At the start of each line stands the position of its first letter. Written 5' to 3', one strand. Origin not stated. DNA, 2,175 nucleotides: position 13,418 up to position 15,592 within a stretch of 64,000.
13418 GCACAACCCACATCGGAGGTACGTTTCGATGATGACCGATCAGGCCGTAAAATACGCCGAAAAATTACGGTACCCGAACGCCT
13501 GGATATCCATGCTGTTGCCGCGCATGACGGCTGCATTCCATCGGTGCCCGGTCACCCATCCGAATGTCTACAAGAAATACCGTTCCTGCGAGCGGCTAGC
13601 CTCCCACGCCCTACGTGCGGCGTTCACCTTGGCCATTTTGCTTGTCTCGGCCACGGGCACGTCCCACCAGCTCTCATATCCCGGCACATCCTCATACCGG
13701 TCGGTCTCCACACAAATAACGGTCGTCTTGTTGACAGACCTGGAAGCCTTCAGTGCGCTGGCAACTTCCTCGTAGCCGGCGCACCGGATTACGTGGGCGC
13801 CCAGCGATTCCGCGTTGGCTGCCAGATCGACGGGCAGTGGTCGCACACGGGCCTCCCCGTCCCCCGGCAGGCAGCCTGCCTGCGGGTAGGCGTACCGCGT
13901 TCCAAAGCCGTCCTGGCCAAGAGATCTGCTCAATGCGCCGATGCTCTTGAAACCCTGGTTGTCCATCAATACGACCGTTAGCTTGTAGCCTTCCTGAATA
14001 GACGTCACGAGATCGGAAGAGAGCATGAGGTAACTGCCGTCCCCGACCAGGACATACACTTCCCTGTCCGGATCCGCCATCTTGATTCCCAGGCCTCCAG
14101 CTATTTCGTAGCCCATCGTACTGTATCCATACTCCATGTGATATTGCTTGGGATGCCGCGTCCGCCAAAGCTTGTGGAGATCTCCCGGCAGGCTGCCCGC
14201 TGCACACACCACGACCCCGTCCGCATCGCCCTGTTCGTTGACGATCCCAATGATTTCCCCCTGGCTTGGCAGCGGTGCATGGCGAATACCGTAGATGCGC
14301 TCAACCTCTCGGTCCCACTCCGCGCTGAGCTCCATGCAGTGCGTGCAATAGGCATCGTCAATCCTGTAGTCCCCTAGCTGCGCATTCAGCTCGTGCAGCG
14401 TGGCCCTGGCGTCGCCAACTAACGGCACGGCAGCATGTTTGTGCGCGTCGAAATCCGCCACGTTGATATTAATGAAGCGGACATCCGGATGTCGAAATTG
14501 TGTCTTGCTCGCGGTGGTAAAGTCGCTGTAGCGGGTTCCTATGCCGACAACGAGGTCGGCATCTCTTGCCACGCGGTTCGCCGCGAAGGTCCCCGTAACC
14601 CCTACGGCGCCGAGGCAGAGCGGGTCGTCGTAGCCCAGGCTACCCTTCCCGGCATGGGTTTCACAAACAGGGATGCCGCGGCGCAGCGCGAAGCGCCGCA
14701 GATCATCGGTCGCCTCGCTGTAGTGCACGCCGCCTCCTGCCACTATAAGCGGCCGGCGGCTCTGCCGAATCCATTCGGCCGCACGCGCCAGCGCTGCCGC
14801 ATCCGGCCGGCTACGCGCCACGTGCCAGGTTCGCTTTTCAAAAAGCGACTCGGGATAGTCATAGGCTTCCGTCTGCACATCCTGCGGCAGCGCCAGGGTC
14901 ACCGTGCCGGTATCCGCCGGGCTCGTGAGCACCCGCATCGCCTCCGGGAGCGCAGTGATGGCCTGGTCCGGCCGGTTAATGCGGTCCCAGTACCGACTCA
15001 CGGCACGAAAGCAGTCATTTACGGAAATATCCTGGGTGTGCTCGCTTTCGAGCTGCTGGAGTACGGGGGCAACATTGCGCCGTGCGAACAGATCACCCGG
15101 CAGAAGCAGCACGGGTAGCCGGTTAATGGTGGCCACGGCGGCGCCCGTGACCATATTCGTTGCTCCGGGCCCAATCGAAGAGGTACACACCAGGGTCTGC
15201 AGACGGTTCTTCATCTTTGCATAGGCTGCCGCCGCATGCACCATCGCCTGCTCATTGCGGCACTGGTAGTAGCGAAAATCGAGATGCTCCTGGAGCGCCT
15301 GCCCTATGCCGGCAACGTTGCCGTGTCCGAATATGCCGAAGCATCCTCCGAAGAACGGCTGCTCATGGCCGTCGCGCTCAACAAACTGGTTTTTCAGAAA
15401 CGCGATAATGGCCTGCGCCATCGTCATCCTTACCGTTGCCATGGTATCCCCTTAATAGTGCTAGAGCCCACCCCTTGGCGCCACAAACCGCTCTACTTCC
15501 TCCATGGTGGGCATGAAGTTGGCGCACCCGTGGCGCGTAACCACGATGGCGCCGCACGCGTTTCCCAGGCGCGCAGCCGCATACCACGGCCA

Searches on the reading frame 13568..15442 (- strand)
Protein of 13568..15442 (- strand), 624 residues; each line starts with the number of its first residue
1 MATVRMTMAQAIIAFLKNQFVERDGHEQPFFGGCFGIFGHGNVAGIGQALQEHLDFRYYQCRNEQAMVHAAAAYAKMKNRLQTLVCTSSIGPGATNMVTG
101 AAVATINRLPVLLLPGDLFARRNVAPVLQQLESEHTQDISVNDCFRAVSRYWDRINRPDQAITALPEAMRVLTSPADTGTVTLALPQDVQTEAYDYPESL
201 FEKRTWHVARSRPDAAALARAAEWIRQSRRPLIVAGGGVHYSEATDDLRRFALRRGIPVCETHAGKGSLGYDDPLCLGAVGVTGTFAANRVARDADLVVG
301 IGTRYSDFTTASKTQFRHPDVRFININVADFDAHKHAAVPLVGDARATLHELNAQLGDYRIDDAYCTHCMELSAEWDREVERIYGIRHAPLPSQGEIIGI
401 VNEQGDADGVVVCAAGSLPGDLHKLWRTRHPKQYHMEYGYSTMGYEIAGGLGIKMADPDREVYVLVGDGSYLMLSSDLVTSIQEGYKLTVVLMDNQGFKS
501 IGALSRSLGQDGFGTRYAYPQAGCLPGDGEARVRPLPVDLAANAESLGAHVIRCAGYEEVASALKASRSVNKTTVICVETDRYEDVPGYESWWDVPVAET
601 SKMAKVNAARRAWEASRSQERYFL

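Call 23: search_protein_families(library=pfam, proteins=[window:13568-15442:-], max_evalue=0.001)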
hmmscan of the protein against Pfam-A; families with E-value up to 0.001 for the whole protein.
window:13568-15442:- (624 aa): 3 families
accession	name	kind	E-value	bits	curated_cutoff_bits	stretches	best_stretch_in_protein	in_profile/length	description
PF00205.28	TPP_enzyme_M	-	1.6e-37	128.7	30.4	1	219-352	2-137/137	Thiamine pyrophosphate enzyme, central domain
PF02775.26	TPP_enzyme_C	-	6.1e-30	104.5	21.9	1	415-576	2-149/151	Thiamine pyrophosphate enzyme, C-terminal TPP binding domain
PF02776.23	TPP_enzyme_N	-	2.2e-17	63.4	26.8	1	8-124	3-106/119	Thiamine pyrophosphate enzyme, N-terminal TPP binding domain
